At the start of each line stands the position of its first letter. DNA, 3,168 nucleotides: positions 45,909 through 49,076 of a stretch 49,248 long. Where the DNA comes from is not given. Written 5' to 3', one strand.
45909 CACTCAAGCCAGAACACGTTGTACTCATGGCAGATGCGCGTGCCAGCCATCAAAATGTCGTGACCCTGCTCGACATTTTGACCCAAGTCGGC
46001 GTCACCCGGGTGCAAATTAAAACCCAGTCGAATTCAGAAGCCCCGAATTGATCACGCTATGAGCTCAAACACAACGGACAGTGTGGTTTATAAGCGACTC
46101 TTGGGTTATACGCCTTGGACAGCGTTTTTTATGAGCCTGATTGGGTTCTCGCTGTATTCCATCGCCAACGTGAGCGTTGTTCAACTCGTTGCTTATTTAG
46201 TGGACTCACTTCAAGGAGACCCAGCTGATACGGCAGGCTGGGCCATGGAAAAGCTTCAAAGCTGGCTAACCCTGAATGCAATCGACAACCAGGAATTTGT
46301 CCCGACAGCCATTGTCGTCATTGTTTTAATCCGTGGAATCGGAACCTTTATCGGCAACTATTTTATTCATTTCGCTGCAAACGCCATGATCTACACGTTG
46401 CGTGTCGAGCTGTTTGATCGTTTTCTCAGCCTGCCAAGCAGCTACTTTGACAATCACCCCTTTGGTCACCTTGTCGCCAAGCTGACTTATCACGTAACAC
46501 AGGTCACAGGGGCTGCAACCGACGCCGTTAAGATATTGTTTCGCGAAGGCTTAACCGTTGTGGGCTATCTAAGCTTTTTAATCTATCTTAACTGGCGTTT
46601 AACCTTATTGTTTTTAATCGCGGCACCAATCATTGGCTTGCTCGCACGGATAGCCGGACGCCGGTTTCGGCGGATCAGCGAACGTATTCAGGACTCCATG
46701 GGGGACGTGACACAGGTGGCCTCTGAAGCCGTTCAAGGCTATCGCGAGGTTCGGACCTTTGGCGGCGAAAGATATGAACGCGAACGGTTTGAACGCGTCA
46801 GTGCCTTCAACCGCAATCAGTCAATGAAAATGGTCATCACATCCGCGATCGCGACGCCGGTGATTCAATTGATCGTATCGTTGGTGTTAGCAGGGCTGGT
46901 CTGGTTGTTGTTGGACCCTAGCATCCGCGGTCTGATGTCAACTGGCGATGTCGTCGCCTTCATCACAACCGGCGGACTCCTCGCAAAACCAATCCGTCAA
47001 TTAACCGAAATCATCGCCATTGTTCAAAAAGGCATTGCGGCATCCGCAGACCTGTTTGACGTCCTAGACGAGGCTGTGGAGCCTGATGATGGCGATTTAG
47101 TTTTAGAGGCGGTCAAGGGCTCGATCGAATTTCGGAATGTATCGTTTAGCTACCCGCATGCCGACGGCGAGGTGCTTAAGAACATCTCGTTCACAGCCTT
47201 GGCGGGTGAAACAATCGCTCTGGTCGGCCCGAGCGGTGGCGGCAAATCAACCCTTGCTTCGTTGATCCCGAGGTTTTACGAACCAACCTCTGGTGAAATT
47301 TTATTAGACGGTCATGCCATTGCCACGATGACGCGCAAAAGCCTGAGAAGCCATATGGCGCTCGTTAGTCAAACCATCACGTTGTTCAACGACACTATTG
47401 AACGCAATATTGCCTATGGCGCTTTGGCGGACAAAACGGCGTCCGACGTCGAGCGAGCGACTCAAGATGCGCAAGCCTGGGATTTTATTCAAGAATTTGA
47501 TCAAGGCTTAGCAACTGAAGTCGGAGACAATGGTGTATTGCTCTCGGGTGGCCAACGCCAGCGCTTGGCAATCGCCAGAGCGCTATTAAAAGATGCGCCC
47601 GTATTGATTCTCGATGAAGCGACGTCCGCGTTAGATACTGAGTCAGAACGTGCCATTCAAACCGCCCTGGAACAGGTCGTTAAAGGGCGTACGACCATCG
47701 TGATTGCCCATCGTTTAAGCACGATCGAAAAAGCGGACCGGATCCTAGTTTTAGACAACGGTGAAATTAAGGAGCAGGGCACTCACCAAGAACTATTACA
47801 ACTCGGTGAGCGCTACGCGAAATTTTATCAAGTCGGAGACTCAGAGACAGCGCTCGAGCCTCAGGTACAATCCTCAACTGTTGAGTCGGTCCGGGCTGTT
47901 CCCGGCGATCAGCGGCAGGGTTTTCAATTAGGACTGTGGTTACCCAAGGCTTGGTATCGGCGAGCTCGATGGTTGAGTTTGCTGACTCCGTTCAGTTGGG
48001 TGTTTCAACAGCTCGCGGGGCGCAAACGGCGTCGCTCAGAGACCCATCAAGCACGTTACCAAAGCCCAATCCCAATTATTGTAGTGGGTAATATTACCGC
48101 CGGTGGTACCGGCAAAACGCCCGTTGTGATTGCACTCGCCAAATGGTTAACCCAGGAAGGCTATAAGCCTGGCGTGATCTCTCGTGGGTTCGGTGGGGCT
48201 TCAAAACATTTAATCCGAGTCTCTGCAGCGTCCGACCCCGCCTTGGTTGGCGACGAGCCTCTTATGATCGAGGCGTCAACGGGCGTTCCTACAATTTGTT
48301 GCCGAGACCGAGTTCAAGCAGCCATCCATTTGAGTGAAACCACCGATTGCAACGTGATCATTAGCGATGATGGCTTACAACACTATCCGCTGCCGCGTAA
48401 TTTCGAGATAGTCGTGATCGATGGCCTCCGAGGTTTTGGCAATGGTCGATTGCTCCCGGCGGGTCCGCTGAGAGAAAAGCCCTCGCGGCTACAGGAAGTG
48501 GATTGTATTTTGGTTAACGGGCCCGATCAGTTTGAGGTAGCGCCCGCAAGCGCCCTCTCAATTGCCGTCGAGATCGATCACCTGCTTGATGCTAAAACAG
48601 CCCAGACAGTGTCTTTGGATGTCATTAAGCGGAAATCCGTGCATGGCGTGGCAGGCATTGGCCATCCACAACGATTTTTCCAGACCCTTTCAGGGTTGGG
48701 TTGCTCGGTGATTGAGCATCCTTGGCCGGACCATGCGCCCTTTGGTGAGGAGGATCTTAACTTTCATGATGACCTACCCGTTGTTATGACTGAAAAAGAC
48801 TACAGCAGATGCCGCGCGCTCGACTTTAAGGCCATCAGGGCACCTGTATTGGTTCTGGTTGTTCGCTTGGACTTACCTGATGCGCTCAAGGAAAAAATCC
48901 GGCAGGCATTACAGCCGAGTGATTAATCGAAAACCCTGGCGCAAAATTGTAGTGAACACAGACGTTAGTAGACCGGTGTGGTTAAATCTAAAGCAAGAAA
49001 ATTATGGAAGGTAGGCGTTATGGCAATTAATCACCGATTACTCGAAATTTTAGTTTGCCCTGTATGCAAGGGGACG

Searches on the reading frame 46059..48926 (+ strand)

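Call 88: search_protein_families(library=pfam, max_evalue=0.000001, proteins=[window:46059-48926:+])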
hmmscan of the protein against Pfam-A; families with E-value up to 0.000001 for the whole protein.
window:46059-48926:+ (955 aa): 4 families
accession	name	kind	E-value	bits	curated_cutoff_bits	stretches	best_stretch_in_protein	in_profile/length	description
PF02606.20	LpxK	-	4.3e-98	328.9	27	1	640-951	3-327/328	Tetraacyldisaccharide-1-P 4'-kinase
PF00664.28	ABC_membrane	-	2.8e-45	155.6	28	1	34-303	12-265/274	ABC transporter transmembrane region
PF00005.33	ABC_tran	-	6.3e-34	117.9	25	1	373-523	1-137/137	ABC transporter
PF02463.25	SMC_N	-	7.6e-08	32.5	40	1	487-564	135-210/220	RecF/RecN/SMC N terminal domain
